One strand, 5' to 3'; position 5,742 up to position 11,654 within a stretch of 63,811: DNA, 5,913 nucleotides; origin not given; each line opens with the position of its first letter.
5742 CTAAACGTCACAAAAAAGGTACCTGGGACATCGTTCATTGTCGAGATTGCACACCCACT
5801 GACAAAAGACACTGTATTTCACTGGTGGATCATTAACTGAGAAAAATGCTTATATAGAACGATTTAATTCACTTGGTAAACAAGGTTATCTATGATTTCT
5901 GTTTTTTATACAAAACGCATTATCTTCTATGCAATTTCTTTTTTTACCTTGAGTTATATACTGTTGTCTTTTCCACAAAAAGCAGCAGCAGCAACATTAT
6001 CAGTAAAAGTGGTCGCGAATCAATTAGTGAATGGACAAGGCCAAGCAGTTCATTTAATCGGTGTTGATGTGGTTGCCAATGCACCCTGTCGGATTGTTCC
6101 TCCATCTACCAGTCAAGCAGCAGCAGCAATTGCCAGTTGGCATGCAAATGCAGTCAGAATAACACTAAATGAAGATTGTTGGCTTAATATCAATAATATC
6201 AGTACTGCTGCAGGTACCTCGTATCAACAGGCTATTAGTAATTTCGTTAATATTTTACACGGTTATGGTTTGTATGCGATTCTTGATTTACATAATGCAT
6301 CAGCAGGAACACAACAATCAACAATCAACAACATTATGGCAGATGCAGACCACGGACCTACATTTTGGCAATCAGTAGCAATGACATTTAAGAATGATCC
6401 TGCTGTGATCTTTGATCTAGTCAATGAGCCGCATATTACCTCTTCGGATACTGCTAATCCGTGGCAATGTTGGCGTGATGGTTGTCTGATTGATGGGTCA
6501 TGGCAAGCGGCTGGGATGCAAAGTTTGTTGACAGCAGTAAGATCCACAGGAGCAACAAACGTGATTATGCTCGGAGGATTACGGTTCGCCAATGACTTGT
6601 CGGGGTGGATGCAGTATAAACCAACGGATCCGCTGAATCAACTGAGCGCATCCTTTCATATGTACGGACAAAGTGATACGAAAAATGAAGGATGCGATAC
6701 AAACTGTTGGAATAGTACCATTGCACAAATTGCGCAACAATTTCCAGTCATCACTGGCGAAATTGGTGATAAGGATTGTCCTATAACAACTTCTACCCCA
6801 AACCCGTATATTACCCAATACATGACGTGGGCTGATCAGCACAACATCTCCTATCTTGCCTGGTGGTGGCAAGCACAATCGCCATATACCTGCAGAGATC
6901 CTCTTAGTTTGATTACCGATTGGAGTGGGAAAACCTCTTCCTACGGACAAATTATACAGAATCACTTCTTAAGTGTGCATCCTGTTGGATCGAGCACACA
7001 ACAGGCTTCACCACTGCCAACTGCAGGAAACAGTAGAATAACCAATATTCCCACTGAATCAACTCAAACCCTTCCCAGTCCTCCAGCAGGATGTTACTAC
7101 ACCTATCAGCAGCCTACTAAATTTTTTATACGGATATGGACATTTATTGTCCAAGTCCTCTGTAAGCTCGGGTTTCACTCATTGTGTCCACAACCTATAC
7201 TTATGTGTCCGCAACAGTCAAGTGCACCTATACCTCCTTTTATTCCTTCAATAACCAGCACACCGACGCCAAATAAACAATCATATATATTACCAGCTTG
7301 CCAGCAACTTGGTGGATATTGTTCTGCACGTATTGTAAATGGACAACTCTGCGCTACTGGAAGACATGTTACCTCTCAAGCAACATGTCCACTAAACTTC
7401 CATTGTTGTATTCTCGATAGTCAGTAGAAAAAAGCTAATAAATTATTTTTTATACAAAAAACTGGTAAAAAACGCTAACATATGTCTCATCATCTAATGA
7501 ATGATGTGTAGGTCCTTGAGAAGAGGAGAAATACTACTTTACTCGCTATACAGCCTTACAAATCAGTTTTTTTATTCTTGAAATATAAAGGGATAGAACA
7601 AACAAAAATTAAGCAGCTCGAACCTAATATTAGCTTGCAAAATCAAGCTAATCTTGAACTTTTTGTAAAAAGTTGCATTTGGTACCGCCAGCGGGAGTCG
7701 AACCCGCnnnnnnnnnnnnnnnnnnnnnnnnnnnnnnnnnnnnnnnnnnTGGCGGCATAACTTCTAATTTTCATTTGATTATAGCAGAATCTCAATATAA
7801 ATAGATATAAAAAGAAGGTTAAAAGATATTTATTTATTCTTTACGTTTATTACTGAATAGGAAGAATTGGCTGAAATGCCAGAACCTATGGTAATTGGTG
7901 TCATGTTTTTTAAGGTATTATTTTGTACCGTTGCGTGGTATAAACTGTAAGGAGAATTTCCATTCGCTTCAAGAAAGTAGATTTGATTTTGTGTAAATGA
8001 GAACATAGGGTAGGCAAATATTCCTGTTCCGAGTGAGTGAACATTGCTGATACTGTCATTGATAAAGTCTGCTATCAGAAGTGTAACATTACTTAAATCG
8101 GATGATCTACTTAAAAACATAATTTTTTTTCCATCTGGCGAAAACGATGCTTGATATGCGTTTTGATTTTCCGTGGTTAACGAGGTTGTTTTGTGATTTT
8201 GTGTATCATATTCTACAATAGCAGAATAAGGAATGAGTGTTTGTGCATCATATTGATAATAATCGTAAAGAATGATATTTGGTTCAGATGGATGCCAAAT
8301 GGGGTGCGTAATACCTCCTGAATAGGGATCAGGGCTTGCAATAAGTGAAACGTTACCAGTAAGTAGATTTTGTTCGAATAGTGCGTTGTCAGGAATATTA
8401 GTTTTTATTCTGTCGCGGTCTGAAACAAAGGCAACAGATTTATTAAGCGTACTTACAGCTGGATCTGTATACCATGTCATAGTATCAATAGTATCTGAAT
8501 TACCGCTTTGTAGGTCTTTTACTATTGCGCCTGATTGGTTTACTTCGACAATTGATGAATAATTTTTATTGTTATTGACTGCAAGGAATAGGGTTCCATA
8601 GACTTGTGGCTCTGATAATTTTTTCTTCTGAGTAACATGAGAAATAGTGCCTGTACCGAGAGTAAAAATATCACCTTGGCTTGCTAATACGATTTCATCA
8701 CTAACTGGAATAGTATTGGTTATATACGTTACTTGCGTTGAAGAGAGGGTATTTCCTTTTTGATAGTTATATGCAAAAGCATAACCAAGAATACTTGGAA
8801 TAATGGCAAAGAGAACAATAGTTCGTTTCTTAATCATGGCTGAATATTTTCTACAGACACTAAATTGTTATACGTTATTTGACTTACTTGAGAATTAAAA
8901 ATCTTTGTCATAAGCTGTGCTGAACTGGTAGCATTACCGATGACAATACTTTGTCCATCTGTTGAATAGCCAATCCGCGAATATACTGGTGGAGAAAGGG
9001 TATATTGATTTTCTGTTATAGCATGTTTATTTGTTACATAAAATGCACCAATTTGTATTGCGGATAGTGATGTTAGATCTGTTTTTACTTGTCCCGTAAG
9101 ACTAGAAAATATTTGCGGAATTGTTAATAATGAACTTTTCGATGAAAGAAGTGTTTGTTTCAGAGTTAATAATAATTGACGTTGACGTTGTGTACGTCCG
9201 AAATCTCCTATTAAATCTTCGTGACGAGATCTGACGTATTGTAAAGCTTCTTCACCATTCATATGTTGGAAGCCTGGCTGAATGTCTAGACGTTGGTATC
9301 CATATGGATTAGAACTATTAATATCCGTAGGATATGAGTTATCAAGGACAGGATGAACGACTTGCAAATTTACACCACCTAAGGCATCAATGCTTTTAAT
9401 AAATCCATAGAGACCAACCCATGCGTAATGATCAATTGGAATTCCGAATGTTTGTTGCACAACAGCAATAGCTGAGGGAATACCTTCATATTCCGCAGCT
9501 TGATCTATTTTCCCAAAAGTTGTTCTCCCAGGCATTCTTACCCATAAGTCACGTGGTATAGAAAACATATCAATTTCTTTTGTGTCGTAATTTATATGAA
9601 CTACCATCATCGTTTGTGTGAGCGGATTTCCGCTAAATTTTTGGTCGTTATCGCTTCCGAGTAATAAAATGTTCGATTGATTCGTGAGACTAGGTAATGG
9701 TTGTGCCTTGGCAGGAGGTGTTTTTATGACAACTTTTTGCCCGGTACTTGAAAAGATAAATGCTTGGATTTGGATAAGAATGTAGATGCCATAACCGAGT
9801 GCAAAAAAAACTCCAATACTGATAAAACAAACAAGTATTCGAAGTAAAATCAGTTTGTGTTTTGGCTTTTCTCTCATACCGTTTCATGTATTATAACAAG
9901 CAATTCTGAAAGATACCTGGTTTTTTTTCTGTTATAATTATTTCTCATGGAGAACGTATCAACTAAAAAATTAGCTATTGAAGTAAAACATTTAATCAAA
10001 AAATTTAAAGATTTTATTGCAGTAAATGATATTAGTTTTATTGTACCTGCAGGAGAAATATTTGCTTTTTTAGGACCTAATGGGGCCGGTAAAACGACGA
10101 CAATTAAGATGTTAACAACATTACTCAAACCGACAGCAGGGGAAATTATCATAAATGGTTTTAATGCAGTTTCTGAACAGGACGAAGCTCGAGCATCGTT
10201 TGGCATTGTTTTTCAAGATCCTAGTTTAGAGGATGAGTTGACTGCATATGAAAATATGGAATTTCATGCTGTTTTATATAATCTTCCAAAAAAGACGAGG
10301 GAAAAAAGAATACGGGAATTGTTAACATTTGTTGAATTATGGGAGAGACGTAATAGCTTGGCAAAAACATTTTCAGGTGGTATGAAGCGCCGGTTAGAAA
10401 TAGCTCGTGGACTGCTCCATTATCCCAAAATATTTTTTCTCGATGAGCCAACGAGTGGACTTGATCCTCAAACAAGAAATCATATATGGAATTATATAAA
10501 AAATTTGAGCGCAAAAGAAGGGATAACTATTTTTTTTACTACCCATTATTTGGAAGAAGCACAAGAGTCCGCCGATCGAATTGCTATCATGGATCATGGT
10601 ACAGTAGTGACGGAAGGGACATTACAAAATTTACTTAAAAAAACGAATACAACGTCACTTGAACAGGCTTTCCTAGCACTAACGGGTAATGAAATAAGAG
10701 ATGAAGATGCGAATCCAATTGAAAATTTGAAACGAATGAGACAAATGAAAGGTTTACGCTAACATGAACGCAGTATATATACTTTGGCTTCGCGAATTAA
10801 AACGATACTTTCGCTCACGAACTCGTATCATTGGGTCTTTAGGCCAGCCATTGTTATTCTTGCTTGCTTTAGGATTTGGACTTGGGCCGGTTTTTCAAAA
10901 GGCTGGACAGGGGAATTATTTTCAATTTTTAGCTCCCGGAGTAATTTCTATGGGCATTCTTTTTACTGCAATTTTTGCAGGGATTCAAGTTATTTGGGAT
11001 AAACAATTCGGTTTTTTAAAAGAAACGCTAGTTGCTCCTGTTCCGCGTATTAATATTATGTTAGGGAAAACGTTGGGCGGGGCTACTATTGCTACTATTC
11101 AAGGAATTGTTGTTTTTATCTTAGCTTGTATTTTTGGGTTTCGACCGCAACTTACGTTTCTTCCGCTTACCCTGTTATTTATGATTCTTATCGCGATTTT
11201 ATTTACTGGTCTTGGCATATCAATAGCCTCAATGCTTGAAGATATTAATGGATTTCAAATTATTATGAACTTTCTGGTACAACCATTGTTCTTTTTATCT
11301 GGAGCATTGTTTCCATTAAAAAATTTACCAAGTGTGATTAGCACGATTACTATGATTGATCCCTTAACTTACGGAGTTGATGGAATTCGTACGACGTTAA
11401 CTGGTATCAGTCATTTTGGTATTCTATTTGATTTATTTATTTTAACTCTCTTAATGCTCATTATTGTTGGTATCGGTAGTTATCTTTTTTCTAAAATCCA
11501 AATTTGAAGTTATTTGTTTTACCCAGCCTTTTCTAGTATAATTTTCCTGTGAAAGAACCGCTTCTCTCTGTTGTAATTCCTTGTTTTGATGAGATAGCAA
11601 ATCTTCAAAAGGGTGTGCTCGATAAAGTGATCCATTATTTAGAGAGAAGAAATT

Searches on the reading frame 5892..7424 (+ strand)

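Call 3: search_protein_families(library=pfam, proteins=[window:5892-7424:+], max_evalue=0.01)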
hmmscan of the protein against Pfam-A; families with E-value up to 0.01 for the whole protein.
window:5892-7424:+ (511 aa): 1 family
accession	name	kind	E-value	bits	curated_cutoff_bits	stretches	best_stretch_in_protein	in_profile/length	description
PF00150.24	Cellulase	-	2.2e-34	119.7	23.5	1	48-329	3-271/272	Cellulase (glycosyl hydrolase family 5)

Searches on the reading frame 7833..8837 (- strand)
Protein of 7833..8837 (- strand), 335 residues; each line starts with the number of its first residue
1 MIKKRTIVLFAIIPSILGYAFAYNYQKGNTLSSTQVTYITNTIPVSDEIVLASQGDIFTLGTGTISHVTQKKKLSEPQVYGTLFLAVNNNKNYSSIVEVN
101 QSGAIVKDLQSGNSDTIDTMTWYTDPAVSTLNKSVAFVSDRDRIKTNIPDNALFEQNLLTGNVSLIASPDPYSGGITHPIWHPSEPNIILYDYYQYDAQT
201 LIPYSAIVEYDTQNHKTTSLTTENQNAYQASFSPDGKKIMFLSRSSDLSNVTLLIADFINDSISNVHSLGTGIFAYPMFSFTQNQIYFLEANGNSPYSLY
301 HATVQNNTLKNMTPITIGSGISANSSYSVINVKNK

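Call 3: search_protein_families(library=pfam, proteins=[window:7833-8837:-], max_evalue=0.01)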
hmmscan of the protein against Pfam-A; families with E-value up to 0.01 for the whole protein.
window:7833-8837:- (335 aa): 1 family
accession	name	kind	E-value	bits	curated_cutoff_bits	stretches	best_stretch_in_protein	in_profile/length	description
PF07676.18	PD40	-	4.6e-07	30.1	20.9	1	218-244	2-28/38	WD40-like Beta Propeller Repeat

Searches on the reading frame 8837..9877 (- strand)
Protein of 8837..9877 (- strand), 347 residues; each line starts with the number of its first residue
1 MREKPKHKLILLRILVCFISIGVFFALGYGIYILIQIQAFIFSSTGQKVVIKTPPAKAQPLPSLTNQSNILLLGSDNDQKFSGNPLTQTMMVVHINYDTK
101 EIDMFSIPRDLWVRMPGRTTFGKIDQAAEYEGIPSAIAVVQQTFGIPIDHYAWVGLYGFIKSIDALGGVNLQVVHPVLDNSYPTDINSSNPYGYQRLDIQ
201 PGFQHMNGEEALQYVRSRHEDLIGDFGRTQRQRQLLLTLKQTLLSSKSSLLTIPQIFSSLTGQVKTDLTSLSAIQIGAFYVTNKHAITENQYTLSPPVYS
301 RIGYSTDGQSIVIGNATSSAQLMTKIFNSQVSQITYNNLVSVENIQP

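Call 3: search_protein_families(library=pfam, proteins=[window:8837-9877:-], max_evalue=0.01)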
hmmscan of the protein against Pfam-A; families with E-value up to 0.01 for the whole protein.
window:8837-9877:- (347 aa): 1 family
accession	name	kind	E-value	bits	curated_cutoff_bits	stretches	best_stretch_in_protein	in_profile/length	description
PF03816.19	LytR_cpsA_psr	-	2.8e-39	135.1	24.6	1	87-243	2-148/150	LytR_cpsA_psr family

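Call 58: search_protein_families(library=ncbifam, proteins=[window:8837-9877:-], max_evalue=0.001)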
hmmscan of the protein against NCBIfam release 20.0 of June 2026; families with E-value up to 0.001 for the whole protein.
window:8837-9877:- (347 aa): 4 families
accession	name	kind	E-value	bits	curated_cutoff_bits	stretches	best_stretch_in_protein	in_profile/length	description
NF006897.1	PRK09379.1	equivalog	2e-33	115.9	441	1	14-291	4-265/298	polyisoprenyl-teichoic acid--peptidoglycan teichoic acid transferase TagU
TIGR00350.1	lytR_cpsA_psr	domain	1.2e-32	113.3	62.3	1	87-242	3-149/152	LCP family glycopolymer transferase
NF047591.1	ligase_LytR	equivalog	4.9e-26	91.8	450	1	13-269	4-260/336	glycopolymer--peptidoglycan transferase LytR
NF051849.1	LCP_trans_Cps2A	equivalog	9.7e-17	61.3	650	1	87-275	241-416/477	LCP family glycopolymer transferase CpsA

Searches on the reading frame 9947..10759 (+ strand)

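Call 3: search_protein_families(library=pfam, proteins=[window:9947-10759:+], max_evalue=0.01)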
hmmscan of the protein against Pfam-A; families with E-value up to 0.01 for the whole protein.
window:9947-10759:+ (271 aa): 10 families
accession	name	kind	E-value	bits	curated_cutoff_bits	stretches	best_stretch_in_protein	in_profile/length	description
PF00005.33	ABC_tran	-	4.6e-34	118.4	25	1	26-170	1-137/137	ABC transporter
PF13304.12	AAA_21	-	2.9e-12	47.7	27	2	142-200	238-298/304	AAA domain, putative AbiEii toxin, Type IV TA system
PF13175.12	AAA_15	-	2.8e-05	24.3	32.1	0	38-63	25-50/374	AAA ATPase domain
PF02463.25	SMC_N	-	0.00011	22.2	40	1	17-208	7-207/220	RecF/RecN/SMC N terminal domain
PF13166.12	AAA_13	-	0.00035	19.8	36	0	160-214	527-583/713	AAA domain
PF13401.12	AAA_22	-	0.0004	21.1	27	1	39-197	8-120/130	AAA domain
PF13476.12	AAA_23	-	0.00049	21.2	27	1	17-64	4-47/201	AAA domain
PF03215.21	Rad17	-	0.0008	19.8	23.8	1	37-150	46-160/186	Rad17 P-loop domain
PF13555.12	AAA_29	-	0.0029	17.8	27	1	35-68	22-53/61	P-loop containing region of AAA domain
PF00004.35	AAA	-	0.0034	18.3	21.2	0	41-202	3-111/131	ATPase family associated with various cellular activities (AAA)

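Call 58: search_protein_families(library=ncbifam, proteins=[window:9947-10759:+], max_evalue=0.001)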
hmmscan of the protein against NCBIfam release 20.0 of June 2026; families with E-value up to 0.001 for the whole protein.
window:9947-10759:+ (271 aa): 192 families (the best 25 are shown)
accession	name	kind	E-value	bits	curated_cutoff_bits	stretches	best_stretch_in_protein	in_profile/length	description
TIGR01188.1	drrA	subfamily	5.6e-92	308.2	312.45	1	18-241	1-223/302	daunorubicin resistance ABC transporter, ATP-binding protein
NF033858.1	ABC2_perm_RbbA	equivalog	2.2e-74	250.9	1050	1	5-255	261-510/909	ribosome-associated ATPase/putative transporter RbbA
TIGR03864.1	PQQ_ABC_ATP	hypoth_equivalog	7.5e-68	228.5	302.25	1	10-246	1-236/236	ABC transporter, ATP-binding subunit, PQQ-dependent alcohol dehydrogenase system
NF010060.0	PRK13537.1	equivalog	1e-56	192.2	521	1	5-232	10-236/314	nodulation factor ABC transporter ATP-binding protein NodI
NF010059.0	PRK13536.1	equivalog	2.9e-55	187.4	549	1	5-232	38-264/342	nodulation factor ABC transporter ATP-binding protein NodI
TIGR01288.1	nodI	equivalog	4.1e-52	177.1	424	1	8-231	2-224/303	nodulation factor ABC transporter ATP-binding protein NodI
TIGR03740.1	galliderm_ABC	subfamily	6.6e-51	173.1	309.75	1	12-227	2-209/223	lantibiotic protection ABC transporter ATP-binding subunit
TIGR03265.1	PhnT2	equivalog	6.2e-50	170.4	457.7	1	10-235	4-228/353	putative 2-aminoethylphosphonate ABC transporter ATP-binding protein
TIGR03522.1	GldA_ABC_ATP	equivalog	9.8e-49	166.4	402.6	1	10-242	2-232/301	gliding motility-associated ABC transporter ATP-binding subunit GldA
TIGR01186.1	proV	subfamily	1.7e-48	165.6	326.6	1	24-236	7-224/363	betaine/proline/choline family ABC transporter ATP-binding protein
TIGR04406.1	LPS_export_lptB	equivalog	5.5e-47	160.1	240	1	11-235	2-228/239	LPS export ABC transporter ATP-binding protein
TIGR04520.1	ECF_ATPase_1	equivalog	1.6e-46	158.9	315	1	11-238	1-235/269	energy-coupling factor transporter ATPase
TIGR04521.1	ECF_ATPase_2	equivalog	4e-46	157.3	330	1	22-235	17-238/279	energy-coupling factor transporter ATPase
NF040840.2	tungstate_WtpC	equivalog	8.2e-46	156.9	440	1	11-238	2-227/347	tungstate ABC transporter ATP-binding protein WtpC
TIGR00968.1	3a0106s01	subfamily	4.6e-45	154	342.75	1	11-236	1-225/237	sulfate ABC transporter ATP-binding protein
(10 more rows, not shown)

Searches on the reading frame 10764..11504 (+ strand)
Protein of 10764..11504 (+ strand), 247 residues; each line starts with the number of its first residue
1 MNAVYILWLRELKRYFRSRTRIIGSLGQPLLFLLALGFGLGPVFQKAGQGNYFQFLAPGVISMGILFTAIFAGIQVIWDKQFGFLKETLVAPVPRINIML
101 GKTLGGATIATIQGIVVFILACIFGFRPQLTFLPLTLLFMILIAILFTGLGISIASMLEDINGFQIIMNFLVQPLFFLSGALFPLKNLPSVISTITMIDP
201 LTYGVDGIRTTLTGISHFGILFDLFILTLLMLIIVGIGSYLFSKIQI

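Call 3: search_protein_families(library=pfam, proteins=[window:10764-11504:+], max_evalue=0.01)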
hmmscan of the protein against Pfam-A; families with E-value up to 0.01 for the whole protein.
window:10764-11504:+ (247 aa): 2 families
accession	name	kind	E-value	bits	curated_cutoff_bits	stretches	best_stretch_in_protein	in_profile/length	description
PF01061.29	ABC2_membrane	-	6.7e-35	121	26.9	1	4-211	3-209/211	ABC-2 type transporter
PF12698.13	ABC2_membrane_3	-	2e-18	67.1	31.6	1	48-239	156-346/347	ABC-2 family transporter protein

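Call 58: search_protein_families(library=ncbifam, proteins=[window:10764-11504:+], max_evalue=0.001)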
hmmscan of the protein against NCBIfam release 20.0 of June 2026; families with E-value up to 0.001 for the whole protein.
window:10764-11504:+ (247 aa): 10 families
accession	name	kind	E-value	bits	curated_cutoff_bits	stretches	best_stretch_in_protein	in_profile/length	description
TIGR01247.1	drrB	subfamily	4.9e-63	213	223.05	1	10-242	1-236/236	daunorubicin resistance ABC transporter membrane protein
TIGR03861.1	phenyl_ABC_PedC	subfamily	3e-28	99.2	241.35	1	7-232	7-241/253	alcohol ABC transporter, permease protein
NF011648.0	PRK15066.1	subfamily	4.1e-24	85.5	225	1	3-244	9-251/257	ABC transporter permease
TIGR01291.1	nodJ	subfamily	5.7e-21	75.2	206.65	1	20-235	24-240/253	ABC-2 type transporter, NodJ family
TIGR03062.1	pip_yhgE_Cterm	subfamily_domain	1.3e-13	51.1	102.2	1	51-241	20-202/208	YhgE/Pip family protein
NF038293.1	permease_SagH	equivalog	3.9e-12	45.7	450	1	60-208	184-333/370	SagH family ABC transporter permease subunit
TIGR00025.1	Mtu_efflux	paralog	3.7e-11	43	146.9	1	49-220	34-208/238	ABC transporter efflux protein, DrrB family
TIGR01248.1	drrC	subfamily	1.3e-07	31.9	165.65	1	66-210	2-147/152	daunorubicin resistance protein C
NF033858.1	ABC2_perm_RbbA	equivalog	6.9e-06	24.2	1050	1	56-243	715-905/909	ribosome-associated ATPase/putative transporter RbbA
NF050053.1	CapPschTportKpsM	equivalog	0.00019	21.5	300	1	2-243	3-250/257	capsule polysaccharide transporter KpsM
